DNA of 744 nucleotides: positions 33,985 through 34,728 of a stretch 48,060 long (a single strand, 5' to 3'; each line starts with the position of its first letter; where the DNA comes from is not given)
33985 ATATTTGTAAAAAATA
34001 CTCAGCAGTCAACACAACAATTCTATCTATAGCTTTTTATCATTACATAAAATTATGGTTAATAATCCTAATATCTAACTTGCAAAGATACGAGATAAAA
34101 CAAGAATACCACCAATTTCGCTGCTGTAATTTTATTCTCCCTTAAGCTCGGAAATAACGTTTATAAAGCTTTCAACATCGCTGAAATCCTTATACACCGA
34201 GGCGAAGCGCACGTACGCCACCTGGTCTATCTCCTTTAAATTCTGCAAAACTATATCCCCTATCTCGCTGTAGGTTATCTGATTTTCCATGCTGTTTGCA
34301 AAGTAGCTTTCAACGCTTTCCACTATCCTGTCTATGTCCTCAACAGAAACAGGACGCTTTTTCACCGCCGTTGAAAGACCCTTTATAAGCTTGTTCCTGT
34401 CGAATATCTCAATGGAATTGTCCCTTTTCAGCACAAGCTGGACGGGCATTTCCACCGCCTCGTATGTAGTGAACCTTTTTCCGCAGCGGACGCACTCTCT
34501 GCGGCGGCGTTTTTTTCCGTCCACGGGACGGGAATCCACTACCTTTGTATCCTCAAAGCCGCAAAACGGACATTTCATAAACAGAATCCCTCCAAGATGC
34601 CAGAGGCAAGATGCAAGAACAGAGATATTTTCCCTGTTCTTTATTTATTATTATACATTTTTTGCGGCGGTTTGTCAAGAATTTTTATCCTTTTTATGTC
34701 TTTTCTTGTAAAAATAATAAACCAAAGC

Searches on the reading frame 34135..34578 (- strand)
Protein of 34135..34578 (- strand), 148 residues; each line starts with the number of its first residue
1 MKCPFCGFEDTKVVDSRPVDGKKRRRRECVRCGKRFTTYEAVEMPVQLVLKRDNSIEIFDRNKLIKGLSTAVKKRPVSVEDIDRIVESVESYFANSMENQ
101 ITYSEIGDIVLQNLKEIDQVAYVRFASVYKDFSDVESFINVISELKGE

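Call 51: find_encoding_contigs(protein=window:34135-34578:-, flank=1500, max_places=10)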
Protein window:34135-34578:- (148 aa): 8 contigs read that carry it; 8 places shown.
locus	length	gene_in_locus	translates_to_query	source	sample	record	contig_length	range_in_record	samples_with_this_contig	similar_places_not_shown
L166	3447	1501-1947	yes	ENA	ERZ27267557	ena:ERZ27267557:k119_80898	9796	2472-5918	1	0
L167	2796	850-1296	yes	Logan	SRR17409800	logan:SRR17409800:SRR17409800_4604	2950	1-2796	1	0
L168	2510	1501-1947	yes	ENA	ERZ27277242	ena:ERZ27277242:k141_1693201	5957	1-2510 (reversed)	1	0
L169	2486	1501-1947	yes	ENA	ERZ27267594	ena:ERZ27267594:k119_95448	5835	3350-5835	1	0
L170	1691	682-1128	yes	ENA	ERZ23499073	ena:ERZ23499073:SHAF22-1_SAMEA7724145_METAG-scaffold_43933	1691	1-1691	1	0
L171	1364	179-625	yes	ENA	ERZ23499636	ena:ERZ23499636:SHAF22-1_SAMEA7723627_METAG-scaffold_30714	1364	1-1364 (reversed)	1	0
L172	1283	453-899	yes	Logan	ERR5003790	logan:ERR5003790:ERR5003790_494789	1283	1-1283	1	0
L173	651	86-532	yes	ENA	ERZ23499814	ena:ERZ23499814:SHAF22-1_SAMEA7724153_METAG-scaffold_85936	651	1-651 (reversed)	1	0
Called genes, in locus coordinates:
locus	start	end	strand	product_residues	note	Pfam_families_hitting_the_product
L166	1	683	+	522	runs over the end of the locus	PF13396:PLDc_N, PF13091:PLDc_2, PF00614:PLDc (weak), PF13091:PLDc_2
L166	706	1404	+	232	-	PF09335:VTT_dom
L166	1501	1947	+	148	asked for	PF22811:Zn_ribbon_NrdR, PF03477:ATP-cone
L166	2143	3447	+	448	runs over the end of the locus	PF09346:SMI1_KNR4 (weak)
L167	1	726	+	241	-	?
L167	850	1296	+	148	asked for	PF22811:Zn_ribbon_NrdR, PF03477:ATP-cone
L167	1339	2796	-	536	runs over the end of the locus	?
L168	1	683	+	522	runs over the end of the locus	PF13396:PLDc_N, PF13091:PLDc_2, PF00614:PLDc (weak), PF13091:PLDc_2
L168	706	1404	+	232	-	PF09335:VTT_dom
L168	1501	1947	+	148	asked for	PF22811:Zn_ribbon_NrdR, PF03477:ATP-cone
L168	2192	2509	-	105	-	?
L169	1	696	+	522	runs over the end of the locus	PF13396:PLDc_N, PF13091:PLDc_2, PF00614:PLDc (weak), PF13091:PLDc_2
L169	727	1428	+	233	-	PF09335:VTT_dom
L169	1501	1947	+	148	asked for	PF22811:Zn_ribbon_NrdR, PF03477:ATP-cone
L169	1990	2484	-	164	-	?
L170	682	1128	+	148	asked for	PF22811:Zn_ribbon_NrdR, PF03477:ATP-cone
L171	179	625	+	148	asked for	PF22811:Zn_ribbon_NrdR, PF03477:ATP-cone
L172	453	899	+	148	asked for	PF22811:Zn_ribbon_NrdR, PF03477:ATP-cone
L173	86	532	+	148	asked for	PF22811:Zn_ribbon_NrdR, PF03477:ATP-cone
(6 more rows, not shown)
